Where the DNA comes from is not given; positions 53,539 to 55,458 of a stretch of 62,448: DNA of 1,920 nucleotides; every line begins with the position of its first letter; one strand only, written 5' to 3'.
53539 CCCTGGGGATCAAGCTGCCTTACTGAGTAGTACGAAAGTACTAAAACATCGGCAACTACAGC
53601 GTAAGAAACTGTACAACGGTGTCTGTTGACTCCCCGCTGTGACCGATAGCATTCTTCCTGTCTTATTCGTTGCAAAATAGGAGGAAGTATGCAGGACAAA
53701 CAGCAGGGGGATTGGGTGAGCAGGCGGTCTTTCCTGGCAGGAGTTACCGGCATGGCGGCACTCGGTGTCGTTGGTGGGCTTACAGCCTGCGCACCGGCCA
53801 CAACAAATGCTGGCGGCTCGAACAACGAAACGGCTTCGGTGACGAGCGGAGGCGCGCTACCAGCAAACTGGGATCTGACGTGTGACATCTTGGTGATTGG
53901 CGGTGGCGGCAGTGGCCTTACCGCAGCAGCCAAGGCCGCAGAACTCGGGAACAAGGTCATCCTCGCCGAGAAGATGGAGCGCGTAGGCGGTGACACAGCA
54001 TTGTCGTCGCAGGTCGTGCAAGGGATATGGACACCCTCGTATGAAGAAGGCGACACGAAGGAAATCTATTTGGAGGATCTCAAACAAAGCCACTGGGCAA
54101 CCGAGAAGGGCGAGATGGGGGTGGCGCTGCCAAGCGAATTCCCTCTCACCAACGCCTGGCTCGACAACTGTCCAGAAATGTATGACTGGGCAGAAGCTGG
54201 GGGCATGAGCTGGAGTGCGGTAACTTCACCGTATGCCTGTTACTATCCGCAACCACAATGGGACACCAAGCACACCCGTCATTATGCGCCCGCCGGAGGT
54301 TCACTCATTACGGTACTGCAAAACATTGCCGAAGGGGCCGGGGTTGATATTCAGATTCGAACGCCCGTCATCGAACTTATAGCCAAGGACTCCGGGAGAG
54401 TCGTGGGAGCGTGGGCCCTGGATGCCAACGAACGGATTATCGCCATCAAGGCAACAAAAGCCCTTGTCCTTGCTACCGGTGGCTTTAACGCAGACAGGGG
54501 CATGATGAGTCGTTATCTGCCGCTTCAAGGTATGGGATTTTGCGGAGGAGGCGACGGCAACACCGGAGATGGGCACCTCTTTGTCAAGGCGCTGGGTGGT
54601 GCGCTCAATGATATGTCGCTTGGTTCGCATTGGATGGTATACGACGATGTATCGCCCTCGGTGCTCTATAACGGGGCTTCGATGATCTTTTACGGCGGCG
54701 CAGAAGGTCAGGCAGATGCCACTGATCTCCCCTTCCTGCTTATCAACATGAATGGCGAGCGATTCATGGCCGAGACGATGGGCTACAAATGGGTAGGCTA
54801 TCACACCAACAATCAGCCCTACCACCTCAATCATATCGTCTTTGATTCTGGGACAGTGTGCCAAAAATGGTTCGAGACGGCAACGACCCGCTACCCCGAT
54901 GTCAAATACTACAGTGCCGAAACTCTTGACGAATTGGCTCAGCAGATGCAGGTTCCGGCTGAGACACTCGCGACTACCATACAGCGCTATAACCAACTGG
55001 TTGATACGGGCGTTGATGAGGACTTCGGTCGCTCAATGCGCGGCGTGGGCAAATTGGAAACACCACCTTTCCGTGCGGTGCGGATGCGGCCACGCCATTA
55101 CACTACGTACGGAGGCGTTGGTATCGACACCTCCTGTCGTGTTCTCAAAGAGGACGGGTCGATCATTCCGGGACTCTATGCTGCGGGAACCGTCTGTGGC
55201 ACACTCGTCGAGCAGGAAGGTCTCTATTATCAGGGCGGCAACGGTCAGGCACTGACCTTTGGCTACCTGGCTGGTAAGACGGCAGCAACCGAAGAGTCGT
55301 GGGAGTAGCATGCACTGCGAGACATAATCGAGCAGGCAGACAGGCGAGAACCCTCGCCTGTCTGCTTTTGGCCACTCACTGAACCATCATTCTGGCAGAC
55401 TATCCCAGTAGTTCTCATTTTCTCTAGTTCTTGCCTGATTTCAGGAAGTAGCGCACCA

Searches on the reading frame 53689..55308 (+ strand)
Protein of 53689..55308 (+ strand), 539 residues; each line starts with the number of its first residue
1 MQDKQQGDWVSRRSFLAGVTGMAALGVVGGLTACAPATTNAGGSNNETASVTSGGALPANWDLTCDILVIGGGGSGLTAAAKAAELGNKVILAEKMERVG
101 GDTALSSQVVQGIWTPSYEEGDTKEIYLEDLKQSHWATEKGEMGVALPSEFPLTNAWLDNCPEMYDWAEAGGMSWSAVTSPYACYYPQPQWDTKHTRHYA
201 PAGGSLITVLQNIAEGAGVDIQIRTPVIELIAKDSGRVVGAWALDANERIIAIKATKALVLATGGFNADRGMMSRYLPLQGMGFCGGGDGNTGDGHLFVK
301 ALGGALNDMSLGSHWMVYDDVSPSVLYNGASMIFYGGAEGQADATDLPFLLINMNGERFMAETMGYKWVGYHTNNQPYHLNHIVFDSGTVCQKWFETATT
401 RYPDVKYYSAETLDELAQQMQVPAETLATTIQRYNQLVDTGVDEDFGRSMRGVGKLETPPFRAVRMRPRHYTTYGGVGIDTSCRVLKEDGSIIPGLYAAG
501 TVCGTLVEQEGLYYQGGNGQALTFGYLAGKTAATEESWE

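Call 15: search_protein_families(library=pfam, proteins=[window:53689-55308:+], max_evalue=0.00001)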
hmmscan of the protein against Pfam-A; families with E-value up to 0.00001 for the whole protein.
window:53689-55308:+ (539 aa): 5 families
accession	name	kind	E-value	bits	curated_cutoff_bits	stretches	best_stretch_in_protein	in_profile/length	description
PF00890.30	FAD_binding_2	-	2.4e-52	179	20.4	1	66-518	1-412/414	FAD binding domain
PF01266.30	DAO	-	2.3e-10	41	27.9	1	66-268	1-207/353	FAD dependent oxidoreductase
PF12831.13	FAD_oxidored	-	4.2e-08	33.4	27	1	66-120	1-53/416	FAD dependent oxidoreductase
PF03486.20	HI0933_like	-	1.3e-07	31.8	50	0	66-101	2-37/244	HI0933-like protein Rossmann domain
PF07992.20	Pyr_redox_2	-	1.1e-06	28.7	26.1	0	66-268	2-112/291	Pyridine nucleotide-disulphide oxidoreductase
